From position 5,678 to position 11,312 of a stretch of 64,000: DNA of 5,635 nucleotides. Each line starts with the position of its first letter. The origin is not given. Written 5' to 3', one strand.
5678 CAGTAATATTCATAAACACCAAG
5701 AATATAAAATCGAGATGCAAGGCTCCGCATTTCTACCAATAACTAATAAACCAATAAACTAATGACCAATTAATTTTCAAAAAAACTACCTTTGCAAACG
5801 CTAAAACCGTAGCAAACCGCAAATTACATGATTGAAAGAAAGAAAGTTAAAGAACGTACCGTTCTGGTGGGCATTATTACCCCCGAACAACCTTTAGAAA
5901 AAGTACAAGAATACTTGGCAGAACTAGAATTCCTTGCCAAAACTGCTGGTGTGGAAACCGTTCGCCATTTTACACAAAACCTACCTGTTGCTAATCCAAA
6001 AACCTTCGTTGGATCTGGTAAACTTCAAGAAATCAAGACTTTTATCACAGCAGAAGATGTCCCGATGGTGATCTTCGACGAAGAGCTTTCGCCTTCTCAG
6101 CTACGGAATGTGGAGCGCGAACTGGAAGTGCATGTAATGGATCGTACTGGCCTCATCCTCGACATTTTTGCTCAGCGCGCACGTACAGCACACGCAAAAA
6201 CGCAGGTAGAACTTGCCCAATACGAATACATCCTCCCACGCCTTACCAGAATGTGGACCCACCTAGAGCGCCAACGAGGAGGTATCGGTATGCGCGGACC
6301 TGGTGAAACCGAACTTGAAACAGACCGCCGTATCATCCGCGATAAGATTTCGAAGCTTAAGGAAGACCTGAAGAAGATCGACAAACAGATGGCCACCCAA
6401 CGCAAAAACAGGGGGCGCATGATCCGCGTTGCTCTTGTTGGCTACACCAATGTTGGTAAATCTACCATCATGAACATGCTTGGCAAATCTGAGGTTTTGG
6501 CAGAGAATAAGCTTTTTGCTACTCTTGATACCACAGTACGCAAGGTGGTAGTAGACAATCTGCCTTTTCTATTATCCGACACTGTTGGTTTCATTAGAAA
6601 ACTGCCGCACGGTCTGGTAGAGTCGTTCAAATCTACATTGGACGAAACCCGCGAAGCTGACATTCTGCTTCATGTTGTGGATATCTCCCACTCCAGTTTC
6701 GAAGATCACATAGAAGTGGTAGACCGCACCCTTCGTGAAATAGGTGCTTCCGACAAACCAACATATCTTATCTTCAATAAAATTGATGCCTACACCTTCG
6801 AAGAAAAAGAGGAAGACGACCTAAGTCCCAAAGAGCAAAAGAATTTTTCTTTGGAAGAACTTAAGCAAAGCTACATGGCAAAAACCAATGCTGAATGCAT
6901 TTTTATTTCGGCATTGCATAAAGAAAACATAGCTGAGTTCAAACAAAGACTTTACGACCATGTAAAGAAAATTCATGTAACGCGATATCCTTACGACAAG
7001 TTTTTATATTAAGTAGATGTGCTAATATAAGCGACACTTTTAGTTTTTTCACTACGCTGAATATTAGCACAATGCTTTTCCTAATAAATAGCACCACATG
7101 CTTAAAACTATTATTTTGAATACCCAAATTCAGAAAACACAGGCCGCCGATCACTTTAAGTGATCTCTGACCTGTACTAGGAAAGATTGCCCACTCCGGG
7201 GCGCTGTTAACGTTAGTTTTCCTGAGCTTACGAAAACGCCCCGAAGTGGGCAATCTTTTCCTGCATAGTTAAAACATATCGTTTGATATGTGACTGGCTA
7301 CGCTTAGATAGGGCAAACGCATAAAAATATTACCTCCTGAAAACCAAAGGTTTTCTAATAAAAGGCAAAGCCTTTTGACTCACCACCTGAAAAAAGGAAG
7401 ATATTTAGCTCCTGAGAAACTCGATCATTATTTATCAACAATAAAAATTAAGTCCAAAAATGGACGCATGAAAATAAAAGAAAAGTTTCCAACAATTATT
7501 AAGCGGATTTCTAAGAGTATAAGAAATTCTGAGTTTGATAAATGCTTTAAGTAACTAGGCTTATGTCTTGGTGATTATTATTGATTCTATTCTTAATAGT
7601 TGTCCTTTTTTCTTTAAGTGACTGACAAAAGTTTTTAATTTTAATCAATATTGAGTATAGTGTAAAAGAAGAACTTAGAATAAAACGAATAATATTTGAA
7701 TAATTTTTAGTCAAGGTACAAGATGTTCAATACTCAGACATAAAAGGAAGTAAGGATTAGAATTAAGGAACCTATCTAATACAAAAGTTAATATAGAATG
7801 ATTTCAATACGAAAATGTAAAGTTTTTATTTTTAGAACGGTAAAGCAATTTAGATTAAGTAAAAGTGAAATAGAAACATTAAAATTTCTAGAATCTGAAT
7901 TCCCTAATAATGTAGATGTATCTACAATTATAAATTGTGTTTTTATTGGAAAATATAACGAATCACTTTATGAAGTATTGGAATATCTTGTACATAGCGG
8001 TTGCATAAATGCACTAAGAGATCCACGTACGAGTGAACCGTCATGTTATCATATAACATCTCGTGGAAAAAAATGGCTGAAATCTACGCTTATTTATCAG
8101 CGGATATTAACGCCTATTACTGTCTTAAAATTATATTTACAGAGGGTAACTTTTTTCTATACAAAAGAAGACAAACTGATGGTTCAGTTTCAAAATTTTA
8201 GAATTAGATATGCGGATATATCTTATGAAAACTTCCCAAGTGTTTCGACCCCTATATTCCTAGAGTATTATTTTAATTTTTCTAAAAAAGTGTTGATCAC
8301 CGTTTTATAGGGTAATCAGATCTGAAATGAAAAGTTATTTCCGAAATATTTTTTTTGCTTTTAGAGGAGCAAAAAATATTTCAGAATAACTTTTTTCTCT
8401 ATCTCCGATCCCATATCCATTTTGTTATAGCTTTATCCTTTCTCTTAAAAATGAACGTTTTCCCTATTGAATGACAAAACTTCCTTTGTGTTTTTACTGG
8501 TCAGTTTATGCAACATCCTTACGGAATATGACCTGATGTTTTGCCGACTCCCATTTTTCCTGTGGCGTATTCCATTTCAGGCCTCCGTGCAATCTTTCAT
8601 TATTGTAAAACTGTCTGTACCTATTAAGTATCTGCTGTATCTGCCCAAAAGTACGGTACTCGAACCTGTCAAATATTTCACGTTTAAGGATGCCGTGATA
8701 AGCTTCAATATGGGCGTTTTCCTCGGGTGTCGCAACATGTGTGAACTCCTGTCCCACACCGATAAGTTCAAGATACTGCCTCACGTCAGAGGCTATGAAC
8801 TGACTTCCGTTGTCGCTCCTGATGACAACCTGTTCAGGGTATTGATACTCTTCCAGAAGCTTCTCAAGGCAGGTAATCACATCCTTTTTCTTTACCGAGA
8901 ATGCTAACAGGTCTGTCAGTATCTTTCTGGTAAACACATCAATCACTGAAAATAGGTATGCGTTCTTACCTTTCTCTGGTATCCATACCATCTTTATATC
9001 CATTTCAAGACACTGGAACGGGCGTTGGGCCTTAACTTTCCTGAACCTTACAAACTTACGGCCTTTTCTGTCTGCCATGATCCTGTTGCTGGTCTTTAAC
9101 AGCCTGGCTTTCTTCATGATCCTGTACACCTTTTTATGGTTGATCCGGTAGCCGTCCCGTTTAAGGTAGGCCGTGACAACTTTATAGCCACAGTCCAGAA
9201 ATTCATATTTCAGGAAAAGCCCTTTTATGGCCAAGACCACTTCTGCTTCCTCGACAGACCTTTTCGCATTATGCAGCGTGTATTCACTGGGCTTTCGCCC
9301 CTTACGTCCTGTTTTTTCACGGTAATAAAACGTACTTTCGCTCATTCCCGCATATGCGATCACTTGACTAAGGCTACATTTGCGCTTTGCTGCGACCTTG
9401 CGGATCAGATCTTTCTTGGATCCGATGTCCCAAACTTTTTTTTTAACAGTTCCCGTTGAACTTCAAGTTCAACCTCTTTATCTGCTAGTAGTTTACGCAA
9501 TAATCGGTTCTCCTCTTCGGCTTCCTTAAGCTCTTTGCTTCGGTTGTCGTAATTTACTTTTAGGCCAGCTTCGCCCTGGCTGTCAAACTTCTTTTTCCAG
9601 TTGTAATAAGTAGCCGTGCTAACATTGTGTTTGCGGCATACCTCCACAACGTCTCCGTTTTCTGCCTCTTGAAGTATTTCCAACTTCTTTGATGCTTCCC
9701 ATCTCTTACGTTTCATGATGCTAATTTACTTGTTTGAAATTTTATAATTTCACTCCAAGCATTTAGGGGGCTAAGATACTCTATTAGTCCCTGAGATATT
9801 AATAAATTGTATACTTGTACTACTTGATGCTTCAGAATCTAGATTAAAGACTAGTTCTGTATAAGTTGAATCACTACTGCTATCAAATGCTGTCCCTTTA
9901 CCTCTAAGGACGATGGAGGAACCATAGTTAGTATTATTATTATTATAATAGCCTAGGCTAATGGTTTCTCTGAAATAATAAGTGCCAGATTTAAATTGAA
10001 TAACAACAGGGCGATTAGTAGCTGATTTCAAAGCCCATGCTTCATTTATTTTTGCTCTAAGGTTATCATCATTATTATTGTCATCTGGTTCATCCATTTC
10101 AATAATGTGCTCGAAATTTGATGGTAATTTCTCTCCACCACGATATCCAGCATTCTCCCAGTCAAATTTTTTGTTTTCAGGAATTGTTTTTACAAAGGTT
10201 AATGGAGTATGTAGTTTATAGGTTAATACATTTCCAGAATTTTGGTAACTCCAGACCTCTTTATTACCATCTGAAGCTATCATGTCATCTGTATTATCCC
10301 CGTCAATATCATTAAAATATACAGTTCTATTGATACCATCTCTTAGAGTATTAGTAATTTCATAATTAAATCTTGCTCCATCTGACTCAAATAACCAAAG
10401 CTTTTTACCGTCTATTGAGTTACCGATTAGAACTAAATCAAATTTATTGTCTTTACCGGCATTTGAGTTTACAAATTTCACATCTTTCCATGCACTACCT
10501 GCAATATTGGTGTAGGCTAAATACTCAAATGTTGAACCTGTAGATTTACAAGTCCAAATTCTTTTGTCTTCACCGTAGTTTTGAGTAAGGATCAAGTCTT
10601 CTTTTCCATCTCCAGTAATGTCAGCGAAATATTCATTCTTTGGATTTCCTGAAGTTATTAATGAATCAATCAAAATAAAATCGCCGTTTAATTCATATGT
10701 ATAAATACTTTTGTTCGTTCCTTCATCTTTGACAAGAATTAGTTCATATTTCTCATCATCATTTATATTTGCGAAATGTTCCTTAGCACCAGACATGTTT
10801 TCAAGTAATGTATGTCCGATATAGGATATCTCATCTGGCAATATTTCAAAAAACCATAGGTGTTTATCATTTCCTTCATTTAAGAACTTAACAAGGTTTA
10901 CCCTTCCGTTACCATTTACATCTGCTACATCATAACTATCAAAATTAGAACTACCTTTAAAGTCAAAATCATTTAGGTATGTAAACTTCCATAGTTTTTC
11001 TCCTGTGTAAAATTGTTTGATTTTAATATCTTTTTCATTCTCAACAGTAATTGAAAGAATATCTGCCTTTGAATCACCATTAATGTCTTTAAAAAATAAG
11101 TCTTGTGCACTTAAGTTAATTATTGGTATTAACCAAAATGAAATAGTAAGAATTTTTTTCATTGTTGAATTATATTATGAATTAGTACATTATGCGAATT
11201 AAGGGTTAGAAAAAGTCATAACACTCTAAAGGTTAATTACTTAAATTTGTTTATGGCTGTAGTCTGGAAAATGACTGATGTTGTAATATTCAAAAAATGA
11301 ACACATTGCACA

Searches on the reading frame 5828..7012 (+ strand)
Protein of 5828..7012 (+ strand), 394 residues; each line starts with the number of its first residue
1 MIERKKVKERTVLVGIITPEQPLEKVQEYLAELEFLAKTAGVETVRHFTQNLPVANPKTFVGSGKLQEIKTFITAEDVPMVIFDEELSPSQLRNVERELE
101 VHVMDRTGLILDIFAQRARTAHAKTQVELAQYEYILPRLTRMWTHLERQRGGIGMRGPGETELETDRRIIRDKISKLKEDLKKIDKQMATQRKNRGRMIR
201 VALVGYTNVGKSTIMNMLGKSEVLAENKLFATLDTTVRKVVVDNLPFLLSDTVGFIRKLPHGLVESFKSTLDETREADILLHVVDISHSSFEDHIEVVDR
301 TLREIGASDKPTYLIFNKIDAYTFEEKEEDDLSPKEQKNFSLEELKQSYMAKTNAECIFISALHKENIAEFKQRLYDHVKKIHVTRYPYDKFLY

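Call 16: find_encoding_contigs(protein=window:5828-7012:+, flank=10000, max_places=6)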
Protein window:5828-7012:+ (394 aa): no gene with exactly this product is on record in the collection.

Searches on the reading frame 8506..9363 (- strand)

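Call 24: search_protein_families(library=pfam, max_evalue=0.001, proteins=[window:8506-9363:-])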
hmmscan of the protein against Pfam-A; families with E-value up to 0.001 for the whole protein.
window:8506-9363:- (285 aa): 5 families
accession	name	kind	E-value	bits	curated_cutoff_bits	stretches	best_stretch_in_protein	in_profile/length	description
PF00665.32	rve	-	1.6e-18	67.3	32.6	1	113-213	2-102/102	Integrase core domain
PF13683.12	rve_3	-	9.3e-12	45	26.5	1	202-267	2-67/67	Integrase core domain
PF13276.12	HTH_21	-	5.1e-09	36.7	28.1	1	44-91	8-55/60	HTH-like domain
PF13333.12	rve_2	-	1.2e-06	29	22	1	220-268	1-49/56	Integrase core domain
PF13610.12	DDE_Tnp_IS240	-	5.2e-05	23.9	27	1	130-252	13-132/139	DDE domain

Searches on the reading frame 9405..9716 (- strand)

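Call 24: search_protein_families(library=pfam, max_evalue=0.001, proteins=[window:9405-9716:-])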
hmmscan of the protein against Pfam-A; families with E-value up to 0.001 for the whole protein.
window:9405-9716:- (103 aa): 5 families
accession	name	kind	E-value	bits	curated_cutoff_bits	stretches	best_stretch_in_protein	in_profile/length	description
PF01527.26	HTH_Tnp_1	-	1.7e-17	63.9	24.1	1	2-78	2-75/75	Transposase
PF13518.12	HTH_28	-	3e-08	34.1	25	1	10-53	1-45/52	Helix-turn-helix domain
PF13551.12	HTH_29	-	1.1e-07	32.2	28.1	1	14-69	5-64/64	Winged helix-turn helix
PF13384.12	HTH_23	-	9.1e-06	25.8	24.6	1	9-53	5-50/50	Homeodomain-like domain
PF06627.17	DUF1153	-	1.2e-05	25.8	23.5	1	3-54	27-80/87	Protein of unknown function (DUF1153)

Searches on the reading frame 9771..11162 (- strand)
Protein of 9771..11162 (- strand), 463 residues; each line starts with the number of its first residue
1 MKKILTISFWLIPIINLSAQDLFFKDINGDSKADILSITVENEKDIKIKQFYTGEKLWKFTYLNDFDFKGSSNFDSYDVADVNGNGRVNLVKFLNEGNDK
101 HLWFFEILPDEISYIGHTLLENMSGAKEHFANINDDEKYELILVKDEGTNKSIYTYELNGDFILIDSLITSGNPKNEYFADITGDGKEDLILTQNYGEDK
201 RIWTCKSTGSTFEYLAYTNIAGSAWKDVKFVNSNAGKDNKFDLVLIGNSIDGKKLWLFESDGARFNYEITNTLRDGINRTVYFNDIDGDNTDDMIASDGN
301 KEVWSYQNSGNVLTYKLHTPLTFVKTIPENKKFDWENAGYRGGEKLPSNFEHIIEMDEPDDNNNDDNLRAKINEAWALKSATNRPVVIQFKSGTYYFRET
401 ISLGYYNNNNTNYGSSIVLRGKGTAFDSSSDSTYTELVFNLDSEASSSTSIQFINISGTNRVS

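Call 10: search_protein_families(library=pfam, max_evalue=0.01, proteins=[window:9771-11162:-])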
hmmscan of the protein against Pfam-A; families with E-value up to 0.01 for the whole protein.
window:9771-11162:- (463 aa): 4 families
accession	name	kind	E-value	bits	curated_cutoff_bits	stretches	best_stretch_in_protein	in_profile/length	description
PF13517.12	FG-GAP_3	-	5.6e-11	43.3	26.9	2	26-90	1-59/61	FG-GAP-like repeat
PF25292.1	Beta-prop_CGLA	-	3.4e-05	23.9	26.8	1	245-331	2-86/316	Lambda-carrageenase beta-propeller domain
PF01839.29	FG-GAP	-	0.00015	22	22.1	0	180-194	8-22/37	FG-GAP repeat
PF16743.10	PliI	-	0.0012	18.9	27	0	273-297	54-78/123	Periplasmic lysozyme inhibitor of I-type lysozyme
